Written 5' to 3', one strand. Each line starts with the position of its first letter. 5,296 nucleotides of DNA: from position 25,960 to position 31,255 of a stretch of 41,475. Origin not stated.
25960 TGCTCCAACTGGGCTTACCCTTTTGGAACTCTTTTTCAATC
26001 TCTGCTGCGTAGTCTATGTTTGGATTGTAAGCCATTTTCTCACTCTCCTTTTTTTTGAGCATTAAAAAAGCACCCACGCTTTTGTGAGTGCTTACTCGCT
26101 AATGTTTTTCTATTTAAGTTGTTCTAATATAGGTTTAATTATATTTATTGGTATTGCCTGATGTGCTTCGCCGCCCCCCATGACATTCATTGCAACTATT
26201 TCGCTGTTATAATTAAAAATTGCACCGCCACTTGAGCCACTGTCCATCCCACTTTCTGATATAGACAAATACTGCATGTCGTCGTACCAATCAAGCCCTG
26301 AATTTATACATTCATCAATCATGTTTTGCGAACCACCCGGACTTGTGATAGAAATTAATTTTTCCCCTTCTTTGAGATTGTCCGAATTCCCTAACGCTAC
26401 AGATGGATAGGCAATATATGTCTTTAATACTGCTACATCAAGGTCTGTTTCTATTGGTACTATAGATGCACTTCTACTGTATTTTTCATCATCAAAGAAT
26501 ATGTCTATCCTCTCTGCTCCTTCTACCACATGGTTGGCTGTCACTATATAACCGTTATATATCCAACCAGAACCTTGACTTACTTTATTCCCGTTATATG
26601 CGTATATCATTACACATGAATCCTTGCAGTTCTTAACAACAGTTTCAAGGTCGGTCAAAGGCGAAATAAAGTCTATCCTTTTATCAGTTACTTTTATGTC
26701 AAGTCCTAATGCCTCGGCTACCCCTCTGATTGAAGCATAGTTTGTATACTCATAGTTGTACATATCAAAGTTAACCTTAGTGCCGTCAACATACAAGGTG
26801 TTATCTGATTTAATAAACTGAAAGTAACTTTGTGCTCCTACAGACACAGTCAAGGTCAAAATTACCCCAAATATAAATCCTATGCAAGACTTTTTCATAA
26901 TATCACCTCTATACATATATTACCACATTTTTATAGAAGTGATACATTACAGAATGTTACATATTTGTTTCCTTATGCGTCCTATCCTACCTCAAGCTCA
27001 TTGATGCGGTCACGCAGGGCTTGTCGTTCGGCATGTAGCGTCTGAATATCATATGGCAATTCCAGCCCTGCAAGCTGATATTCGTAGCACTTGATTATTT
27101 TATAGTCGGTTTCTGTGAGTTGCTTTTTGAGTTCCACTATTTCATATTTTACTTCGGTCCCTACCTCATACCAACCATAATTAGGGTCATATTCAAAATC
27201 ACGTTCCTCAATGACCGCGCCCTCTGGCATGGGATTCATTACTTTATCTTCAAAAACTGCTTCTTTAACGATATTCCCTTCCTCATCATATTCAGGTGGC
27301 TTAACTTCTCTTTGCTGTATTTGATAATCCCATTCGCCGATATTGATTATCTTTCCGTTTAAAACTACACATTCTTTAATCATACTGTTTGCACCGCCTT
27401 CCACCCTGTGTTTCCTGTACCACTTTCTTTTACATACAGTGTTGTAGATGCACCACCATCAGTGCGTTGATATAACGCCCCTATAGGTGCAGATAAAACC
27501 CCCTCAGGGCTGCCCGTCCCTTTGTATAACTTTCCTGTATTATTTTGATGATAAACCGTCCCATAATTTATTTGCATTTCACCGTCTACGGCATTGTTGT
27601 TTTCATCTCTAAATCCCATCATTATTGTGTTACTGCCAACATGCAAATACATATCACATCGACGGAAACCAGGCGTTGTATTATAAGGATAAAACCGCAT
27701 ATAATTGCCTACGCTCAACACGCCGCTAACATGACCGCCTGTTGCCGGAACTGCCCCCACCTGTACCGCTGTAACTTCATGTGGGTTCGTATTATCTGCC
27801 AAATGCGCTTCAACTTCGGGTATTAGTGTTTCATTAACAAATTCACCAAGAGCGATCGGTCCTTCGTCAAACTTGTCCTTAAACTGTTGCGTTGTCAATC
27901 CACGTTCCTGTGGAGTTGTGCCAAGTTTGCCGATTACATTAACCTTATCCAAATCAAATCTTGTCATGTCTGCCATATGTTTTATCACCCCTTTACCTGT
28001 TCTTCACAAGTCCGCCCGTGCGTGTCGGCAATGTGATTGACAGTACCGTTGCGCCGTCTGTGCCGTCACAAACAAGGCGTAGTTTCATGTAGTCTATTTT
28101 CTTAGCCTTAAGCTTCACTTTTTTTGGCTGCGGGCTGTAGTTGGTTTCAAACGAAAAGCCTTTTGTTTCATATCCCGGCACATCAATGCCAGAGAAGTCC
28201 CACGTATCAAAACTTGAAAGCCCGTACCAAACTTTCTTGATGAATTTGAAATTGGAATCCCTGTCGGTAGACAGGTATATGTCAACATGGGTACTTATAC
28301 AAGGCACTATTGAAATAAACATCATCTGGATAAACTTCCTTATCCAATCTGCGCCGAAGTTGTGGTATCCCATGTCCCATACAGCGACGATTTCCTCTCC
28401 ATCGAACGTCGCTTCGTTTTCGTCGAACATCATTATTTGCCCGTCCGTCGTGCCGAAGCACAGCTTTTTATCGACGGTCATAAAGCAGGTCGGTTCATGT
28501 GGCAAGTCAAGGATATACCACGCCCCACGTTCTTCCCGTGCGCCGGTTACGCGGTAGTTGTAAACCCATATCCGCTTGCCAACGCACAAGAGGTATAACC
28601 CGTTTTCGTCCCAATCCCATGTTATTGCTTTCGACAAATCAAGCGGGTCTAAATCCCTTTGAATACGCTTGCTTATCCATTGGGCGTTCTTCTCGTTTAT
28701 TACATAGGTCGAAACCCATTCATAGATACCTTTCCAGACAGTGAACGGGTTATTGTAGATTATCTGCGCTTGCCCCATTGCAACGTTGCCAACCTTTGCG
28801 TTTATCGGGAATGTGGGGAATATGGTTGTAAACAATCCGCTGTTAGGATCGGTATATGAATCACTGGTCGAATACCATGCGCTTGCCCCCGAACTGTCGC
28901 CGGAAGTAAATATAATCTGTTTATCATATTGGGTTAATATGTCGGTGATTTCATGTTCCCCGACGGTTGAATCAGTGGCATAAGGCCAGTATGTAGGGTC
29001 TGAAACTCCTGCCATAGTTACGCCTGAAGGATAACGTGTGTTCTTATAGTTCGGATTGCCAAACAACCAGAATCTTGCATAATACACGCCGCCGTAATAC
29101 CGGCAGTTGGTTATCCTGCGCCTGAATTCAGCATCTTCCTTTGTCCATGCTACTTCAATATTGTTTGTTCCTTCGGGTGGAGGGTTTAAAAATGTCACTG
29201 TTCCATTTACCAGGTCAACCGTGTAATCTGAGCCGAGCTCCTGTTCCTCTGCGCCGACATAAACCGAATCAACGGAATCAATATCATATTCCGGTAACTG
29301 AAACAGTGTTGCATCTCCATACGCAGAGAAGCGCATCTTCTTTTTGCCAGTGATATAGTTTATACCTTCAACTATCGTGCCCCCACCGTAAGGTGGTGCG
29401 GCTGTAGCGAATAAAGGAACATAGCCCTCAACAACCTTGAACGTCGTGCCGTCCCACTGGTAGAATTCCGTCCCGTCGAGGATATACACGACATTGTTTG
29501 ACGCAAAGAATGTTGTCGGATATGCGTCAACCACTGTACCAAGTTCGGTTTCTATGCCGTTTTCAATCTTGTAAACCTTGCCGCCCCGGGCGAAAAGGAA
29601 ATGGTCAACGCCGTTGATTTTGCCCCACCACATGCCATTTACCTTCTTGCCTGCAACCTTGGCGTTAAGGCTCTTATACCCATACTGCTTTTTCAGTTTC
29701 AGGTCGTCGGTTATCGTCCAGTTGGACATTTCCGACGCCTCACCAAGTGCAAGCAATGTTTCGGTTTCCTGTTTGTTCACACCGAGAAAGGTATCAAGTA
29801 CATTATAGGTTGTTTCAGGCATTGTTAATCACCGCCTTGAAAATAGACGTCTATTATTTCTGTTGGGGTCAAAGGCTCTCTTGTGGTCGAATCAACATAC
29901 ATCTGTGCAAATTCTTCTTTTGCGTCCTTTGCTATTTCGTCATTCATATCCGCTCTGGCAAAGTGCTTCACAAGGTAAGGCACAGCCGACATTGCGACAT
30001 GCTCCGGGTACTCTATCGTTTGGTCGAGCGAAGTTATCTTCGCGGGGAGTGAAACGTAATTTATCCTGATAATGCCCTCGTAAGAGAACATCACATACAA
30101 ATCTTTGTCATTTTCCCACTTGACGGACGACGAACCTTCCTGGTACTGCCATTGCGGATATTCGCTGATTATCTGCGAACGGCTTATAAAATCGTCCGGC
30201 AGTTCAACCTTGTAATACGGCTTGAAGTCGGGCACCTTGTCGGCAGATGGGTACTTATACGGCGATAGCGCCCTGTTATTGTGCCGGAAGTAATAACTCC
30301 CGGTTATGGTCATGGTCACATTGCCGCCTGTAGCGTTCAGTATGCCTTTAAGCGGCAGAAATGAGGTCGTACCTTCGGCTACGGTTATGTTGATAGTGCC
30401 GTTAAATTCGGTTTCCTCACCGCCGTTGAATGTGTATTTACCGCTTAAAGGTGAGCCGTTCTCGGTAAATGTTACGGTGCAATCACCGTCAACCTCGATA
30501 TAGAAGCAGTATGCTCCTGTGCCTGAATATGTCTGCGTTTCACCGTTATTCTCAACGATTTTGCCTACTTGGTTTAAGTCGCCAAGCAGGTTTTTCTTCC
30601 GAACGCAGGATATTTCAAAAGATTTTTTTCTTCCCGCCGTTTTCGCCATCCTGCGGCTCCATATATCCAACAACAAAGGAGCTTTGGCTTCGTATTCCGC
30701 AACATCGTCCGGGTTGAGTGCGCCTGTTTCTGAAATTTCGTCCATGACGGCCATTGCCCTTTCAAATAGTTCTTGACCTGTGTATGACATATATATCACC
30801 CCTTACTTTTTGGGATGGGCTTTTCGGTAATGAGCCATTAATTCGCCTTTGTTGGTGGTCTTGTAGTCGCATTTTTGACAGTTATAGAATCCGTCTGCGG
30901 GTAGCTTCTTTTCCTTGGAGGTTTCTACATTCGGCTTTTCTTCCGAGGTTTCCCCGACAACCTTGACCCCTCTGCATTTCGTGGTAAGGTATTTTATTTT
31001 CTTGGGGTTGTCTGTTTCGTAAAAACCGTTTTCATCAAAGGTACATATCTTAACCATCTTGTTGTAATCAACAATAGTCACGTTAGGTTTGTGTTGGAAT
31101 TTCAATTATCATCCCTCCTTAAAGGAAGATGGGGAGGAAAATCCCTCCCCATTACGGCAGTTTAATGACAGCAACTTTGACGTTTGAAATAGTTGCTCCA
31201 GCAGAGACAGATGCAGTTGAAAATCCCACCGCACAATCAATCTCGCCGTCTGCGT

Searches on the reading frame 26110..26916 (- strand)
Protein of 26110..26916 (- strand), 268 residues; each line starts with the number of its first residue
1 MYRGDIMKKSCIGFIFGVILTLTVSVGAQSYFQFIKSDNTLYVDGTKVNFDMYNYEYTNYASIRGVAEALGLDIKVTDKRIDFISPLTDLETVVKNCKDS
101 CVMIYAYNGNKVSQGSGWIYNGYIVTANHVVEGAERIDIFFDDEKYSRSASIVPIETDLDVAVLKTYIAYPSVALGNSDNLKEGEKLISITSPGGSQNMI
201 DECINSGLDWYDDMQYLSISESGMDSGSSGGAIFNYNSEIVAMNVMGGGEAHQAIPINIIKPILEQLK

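Call 13: search_protein_families(library=pfam, max_evalue=0.01, proteins=[window:26110-26916:-])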
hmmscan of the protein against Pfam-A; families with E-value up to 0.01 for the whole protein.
window:26110-26916:- (268 aa): 2 families
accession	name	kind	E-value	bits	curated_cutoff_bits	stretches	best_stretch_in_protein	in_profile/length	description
PF13365.12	Trypsin_2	-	6.3e-16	59.9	27.6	1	115-243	1-144/144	Trypsin-like peptidase domain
PF00089.32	Trypsin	-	0.00046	20.5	20.6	0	117-144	29-57/220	Trypsin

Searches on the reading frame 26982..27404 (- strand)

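Call 14: search_protein_families(library=pfam, max_evalue=0.01, proteins=[window:26982-27404:-])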
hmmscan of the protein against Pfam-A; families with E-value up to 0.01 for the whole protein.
window:26982-27404:- (140 aa): 1 family
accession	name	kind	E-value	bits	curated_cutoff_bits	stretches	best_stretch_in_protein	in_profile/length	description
PF04508.17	Pox_A_type_inc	-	0.0052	17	21.4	0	86-98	7-19/23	Viral A-type inclusion protein repeat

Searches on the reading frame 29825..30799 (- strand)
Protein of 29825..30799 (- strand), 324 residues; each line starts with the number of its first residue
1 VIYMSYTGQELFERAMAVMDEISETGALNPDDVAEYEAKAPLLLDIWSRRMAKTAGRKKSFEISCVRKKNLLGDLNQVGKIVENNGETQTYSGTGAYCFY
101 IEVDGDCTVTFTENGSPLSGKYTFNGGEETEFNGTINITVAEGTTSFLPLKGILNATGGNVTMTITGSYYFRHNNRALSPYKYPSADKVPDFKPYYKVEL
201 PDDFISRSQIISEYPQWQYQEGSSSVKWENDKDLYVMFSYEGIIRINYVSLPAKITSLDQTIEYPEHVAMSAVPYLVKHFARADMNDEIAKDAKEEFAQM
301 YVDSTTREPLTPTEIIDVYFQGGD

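Call 13: search_protein_families(library=pfam, max_evalue=0.01, proteins=[window:29825-30799:-])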
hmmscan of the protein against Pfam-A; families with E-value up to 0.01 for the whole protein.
window:29825-30799:- (324 aa): 1 family
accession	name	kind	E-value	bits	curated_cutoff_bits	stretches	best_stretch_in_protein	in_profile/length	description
PF17882.6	SBD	-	0.00048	20.8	20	0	104-136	43-75/76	OAA-family lectin sugar binding domain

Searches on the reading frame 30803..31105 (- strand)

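Call 14: search_protein_families(library=pfam, max_evalue=0.01, proteins=[window:30803-31105:-])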
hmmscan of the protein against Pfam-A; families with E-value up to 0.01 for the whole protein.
window:30803-31105:- (100 aa): 6 families
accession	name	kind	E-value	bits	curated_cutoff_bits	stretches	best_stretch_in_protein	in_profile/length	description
PF23225.1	zf-C2H2_7th_ZNF462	-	4.6e-06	26.7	27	1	74-98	5-29/42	Zinc finger protein 462, seventh C2H2 zinc finger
PF00096.32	zf-C2H2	-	0.00014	22.6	25.2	1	74-97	1-23/23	Zinc finger, C2H2 type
PF13909.12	zf-H2C2_5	-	0.00023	21.1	27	1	74-97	1-24/26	C2H2-type zinc-finger domain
PF23075.1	zf-C2H2_ZNF462_11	-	0.00034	20.8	27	1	74-100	5-31/45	Zinc finger protein 462, C2H2 zinc finger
PF23224.1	zf-C2H2_2nd_ZNF462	-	0.0022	18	25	1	74-99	3-28/30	Zinc finger protein 462, second C2H2 zinc finger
PF17003.11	Actin_micro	-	0.0024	17.6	27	1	56-99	194-237/354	Putative actin-like family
